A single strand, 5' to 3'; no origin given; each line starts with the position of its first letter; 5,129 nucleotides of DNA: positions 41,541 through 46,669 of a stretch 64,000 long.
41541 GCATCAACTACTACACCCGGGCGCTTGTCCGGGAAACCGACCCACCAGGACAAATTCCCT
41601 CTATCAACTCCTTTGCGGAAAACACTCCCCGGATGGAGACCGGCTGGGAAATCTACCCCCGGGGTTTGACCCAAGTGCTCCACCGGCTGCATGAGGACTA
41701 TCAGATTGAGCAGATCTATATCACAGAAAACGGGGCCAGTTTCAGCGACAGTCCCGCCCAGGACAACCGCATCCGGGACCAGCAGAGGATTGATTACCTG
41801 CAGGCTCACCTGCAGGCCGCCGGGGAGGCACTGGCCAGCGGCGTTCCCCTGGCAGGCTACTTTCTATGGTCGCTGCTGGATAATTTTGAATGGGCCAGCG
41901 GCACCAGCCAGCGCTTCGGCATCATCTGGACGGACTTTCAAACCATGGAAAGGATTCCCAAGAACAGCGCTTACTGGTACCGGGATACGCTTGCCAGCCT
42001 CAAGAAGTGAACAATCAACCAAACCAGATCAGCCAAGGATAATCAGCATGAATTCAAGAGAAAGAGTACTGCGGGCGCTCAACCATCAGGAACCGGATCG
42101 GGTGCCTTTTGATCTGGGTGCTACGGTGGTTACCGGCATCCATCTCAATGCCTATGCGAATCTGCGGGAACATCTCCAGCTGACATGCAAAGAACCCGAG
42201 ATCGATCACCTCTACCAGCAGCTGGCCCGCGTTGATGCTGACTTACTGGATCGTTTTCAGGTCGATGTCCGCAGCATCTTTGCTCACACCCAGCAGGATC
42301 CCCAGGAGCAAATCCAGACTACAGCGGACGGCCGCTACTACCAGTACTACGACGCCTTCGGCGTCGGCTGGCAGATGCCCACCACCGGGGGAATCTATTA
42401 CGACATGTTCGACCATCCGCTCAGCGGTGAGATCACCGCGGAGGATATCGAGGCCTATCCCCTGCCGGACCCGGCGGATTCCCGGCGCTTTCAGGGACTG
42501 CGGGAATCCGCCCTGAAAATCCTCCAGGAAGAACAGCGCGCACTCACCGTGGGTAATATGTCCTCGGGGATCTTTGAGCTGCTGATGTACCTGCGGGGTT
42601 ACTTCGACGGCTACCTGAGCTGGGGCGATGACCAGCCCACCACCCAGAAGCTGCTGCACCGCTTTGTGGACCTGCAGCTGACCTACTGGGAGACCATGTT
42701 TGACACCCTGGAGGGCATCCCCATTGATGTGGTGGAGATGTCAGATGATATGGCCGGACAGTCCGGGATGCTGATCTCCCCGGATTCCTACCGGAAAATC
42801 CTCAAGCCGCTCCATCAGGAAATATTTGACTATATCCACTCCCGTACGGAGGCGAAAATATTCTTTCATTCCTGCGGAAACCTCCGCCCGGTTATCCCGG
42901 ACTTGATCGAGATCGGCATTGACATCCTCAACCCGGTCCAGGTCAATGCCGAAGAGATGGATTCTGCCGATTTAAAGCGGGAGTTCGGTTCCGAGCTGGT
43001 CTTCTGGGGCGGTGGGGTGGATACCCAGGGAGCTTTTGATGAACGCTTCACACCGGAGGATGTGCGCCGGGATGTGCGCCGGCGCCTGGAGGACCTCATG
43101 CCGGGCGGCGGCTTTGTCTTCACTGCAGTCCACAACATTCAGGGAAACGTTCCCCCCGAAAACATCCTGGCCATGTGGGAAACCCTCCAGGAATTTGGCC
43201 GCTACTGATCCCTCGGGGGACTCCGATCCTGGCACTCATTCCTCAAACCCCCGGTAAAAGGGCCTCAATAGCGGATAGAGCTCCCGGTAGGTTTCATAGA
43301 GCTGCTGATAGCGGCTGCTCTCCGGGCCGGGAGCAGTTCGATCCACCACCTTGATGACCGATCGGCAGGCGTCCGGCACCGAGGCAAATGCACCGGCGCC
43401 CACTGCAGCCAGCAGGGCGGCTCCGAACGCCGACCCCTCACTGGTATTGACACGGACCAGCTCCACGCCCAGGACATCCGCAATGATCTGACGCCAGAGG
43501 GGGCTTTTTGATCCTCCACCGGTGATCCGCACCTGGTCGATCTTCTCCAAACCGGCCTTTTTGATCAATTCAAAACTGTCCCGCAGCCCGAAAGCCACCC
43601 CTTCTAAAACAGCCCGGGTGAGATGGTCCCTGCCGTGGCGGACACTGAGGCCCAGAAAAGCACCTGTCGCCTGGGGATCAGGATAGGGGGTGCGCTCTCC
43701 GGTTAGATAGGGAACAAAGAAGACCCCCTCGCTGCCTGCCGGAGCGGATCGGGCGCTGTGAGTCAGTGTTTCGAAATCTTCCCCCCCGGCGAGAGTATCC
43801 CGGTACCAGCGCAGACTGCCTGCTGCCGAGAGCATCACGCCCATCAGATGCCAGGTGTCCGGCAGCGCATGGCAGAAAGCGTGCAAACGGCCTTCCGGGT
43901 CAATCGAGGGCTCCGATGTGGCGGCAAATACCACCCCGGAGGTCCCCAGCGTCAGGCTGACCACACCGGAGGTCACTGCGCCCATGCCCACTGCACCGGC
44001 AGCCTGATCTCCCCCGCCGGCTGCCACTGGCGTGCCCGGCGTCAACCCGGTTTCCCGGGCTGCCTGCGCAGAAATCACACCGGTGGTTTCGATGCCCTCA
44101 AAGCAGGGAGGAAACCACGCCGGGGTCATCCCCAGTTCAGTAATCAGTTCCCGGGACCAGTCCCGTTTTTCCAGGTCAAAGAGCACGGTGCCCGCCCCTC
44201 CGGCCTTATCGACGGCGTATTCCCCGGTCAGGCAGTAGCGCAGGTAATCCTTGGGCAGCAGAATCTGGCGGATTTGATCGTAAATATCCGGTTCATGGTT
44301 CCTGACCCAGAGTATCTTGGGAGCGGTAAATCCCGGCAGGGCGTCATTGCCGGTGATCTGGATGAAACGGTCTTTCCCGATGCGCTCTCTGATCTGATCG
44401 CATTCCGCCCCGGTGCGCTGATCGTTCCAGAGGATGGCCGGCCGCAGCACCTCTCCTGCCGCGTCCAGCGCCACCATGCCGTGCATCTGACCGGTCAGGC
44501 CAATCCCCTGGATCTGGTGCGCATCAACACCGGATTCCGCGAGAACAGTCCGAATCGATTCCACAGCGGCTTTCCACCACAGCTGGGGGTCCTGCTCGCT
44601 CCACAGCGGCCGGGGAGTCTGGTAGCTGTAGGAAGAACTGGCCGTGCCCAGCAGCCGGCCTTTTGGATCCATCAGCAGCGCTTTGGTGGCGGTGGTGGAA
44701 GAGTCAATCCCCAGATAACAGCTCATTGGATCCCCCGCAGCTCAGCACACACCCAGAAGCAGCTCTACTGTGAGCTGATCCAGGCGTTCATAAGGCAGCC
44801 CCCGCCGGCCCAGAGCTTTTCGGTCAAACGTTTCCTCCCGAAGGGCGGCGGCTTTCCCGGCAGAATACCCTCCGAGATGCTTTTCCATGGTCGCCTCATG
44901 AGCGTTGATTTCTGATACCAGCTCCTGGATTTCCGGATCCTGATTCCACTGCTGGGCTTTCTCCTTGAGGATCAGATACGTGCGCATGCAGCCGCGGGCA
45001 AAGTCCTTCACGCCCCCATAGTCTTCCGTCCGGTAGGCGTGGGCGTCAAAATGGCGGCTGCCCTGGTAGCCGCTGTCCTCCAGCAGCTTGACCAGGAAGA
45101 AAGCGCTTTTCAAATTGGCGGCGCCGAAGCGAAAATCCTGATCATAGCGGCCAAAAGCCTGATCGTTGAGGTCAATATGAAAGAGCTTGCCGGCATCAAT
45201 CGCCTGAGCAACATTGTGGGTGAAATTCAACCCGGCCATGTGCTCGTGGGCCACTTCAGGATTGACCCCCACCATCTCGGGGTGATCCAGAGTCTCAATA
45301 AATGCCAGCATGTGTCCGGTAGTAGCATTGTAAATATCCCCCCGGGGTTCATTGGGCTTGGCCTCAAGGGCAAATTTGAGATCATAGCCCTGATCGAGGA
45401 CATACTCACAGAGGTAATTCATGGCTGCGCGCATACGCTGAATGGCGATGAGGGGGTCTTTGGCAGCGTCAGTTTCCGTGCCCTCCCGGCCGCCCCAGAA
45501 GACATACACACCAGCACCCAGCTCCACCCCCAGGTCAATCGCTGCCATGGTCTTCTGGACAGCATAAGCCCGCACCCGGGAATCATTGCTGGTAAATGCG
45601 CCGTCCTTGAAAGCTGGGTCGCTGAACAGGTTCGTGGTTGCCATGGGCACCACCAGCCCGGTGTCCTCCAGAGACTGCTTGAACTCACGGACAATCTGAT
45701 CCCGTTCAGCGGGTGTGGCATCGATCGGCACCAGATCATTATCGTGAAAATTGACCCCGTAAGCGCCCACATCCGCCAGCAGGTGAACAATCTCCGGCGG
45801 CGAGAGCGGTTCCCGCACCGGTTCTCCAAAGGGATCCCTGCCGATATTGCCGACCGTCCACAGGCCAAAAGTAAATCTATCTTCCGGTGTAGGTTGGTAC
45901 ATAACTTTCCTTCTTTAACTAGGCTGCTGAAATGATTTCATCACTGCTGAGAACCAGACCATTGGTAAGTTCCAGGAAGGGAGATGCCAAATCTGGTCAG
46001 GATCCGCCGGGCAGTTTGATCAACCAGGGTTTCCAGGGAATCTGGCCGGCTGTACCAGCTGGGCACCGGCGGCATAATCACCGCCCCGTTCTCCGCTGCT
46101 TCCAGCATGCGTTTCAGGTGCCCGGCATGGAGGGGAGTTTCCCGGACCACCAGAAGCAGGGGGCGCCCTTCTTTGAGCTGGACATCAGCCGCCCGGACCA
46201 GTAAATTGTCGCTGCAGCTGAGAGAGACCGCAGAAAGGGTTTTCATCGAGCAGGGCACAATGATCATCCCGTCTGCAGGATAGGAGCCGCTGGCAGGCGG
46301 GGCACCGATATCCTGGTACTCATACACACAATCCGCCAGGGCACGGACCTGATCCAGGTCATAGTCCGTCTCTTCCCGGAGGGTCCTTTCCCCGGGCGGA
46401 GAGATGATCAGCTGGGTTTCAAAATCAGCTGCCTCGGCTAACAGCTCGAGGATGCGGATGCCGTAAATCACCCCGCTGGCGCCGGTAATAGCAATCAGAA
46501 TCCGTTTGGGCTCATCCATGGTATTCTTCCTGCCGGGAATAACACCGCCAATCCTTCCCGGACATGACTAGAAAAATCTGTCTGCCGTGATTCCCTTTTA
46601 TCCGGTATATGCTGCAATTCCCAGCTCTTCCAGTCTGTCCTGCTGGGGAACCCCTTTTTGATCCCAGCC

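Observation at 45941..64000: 17-gene operon-like array mixing YgeW/SsnA/XdhD-type purine-catabolism markers with an ECF importer, a MeTr-like pterin-binding protein, AOR and a 2-oxoacid dehydrogenase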

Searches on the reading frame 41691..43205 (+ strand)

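Call 5: search_protein_families(library=pfam, proteins=[window:41691-43205:+], max_evalue=0.001)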
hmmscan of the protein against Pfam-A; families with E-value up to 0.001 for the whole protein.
window:41691-43205:+ (505 aa): 1 family
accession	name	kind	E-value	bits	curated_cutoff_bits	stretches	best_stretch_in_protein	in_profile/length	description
PF01208.23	URO-D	-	6.8e-23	81.7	23.9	1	248-501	100-345/346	Uroporphyrinogen decarboxylase (URO-D)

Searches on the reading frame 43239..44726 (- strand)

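Call 5: search_protein_families(library=pfam, proteins=[window:43239-44726:-], max_evalue=0.001)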
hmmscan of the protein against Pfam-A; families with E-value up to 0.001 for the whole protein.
window:43239-44726:- (496 aa): 3 families
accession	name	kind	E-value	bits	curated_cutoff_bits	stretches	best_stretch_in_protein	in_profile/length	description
PF00370.27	FGGY_N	-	1.1e-72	245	28.8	1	4-247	2-245/245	FGGY family of carbohydrate kinases, N-terminal domain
PF02782.22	FGGY_C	-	4.5e-41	141.3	27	1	258-443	3-197/198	FGGY family of carbohydrate kinases, C-terminal domain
PF01869.26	BcrAD_BadFG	-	3.4e-05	23.9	31.5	1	5-86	1-76/271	BadF/BadG/BcrA/BcrD ATPase family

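Call 7: search_protein_families(library=ncbifam, proteins=[window:43239-44726:-], max_evalue=0.00001)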
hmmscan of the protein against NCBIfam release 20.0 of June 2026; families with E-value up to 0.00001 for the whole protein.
window:43239-44726:- (496 aa): 12 families
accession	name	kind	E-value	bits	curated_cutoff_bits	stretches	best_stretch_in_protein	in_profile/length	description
TIGR01312.1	XylB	equivalog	6.2e-176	585.6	380.25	1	5-484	1-480/481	xylulokinase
NF011601.0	PRK15027.1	equivalog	3.1e-132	441.4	912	1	4-490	2-482/484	xylulokinase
TIGR01314.1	gntK_FGGY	equivalog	3.5e-76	256.7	648.55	1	5-484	3-490/505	gluconokinase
TIGR01311.1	glycerol_kin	equivalog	1.6e-68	231.3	590.35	1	6-472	5-478/496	glycerol kinase GlpK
NF008187.0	PRK10939.1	equivalog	4.6e-65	220.2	528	1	4-484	6-500/521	autoinducer-2 kinase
NF000756.0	PRK00047.1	subfamily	7e-62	209.3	498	1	5-481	8-488/502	glycerol kinase GlpK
TIGR02628.1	fuculo_kin_coli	equivalog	9.2e-46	156.7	470.9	1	7-459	6-456/465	L-fuculokinase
NF003154.0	PRK04123.1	equivalog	1.2e-45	156.3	428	2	316-484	364-534/554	ribulokinase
TIGR01315.1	5C_CHO_kinase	subfamily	6.3e-43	147.3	408.7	2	4-274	2-299/541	FGGY family pentulose kinase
TIGR01234.1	L-ribulokinase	equivalog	4.8e-34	118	583.25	2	319-484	360-527/536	ribulokinase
TIGR02627.1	rhamnulo_kin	equivalog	2.5e-24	85.6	527.95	1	57-226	53-222/454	rhamnulokinase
NF007925.0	PRK10640.1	equivalog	8e-24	83.9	639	1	49-219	50-221/489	rhamnulokinase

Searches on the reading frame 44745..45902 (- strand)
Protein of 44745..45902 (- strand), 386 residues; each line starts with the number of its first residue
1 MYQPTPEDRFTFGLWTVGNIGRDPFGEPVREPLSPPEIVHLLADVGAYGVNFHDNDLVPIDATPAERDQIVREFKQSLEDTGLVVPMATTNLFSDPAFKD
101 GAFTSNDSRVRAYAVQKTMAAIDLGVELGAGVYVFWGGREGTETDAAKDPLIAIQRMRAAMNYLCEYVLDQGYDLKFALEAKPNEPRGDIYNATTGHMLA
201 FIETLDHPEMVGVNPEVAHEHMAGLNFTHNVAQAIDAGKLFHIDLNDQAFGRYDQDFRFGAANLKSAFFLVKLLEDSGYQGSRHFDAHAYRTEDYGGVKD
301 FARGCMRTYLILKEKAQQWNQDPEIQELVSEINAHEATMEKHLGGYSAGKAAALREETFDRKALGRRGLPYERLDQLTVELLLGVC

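Call 5: search_protein_families(library=pfam, proteins=[window:44745-45902:-], max_evalue=0.001)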
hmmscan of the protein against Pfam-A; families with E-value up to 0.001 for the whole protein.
window:44745-45902:- (386 aa): 1 family
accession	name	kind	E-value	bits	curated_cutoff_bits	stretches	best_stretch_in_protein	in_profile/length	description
PF01261.30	AP_endonuc_2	-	4.2e-26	92.6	31.1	1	40-283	2-225/249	Xylose isomerase-like TIM barrel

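Call 7: search_protein_families(library=ncbifam, proteins=[window:44745-45902:-], max_evalue=0.00001)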
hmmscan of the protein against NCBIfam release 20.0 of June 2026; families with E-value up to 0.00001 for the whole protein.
window:44745-45902:- (386 aa): 5 families
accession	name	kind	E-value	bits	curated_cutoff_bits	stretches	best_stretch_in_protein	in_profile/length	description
TIGR02631.1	xylA_Arthro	equivalog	5.9e-176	585.1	447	1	2-383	1-382/382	xylose isomerase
TIGR02630.1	xylose_isom_A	equivalog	9.9e-37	126.8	533.25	1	50-292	96-343/435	xylose isomerase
NF003998.0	PRK05474.1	subfamily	1e-36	126.7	459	1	50-292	98-345/439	xylose isomerase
NF009115.0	PRK12465.1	subfamily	2.4e-24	85.9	888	1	45-291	101-352/445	xylose isomerase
TIGR02635.1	RhaI_grampos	equivalog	9.5e-12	44.5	531.35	1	71-273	71-265/378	L-rhamnose isomerase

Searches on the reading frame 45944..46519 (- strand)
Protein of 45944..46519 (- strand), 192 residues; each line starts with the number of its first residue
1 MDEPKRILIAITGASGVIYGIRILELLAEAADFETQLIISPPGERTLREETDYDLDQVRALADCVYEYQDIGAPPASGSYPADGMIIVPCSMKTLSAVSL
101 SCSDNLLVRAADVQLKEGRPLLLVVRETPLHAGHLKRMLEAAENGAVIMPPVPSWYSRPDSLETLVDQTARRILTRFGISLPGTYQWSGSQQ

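Call 4: search_protein_families(library=pfam, proteins=[window:45944-46519:-], max_evalue=0.001)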
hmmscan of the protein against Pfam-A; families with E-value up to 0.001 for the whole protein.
window:45944-46519:- (192 aa): 1 family
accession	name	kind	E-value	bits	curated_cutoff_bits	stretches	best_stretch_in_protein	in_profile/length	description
PF02441.25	Flavoprotein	-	1.4e-39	135.7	22.7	1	5-168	1-145/162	Flavoprotein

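Call 6: search_protein_families(library=ncbifam, proteins=[window:45944-46519:-], max_evalue=0.00001)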
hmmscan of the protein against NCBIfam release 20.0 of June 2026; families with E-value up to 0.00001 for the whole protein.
window:45944-46519:- (192 aa): 4 families
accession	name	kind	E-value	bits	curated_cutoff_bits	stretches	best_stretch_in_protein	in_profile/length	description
NF004685.0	PRK06029.1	subfamily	9e-69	231.3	188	1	5-189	2-186/187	UbiX family flavin prenyltransferase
NF041206.1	VdcB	exception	7.6e-68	227.8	290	1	6-189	1-184/184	non-oxidative hydroxyarylic acid decarboxylases subunit B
TIGR00421.1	ubiX_pad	subfamily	2.3e-66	223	108.9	1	6-187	1-181/181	UbiX family flavin prenyltransferase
NF041218.1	BagM_FevK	exception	3.8e-53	180.1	420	1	6-189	2-185/215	bagremycin/ferroverdin biosynthesis UbiX family decarboxylase BagM/FevK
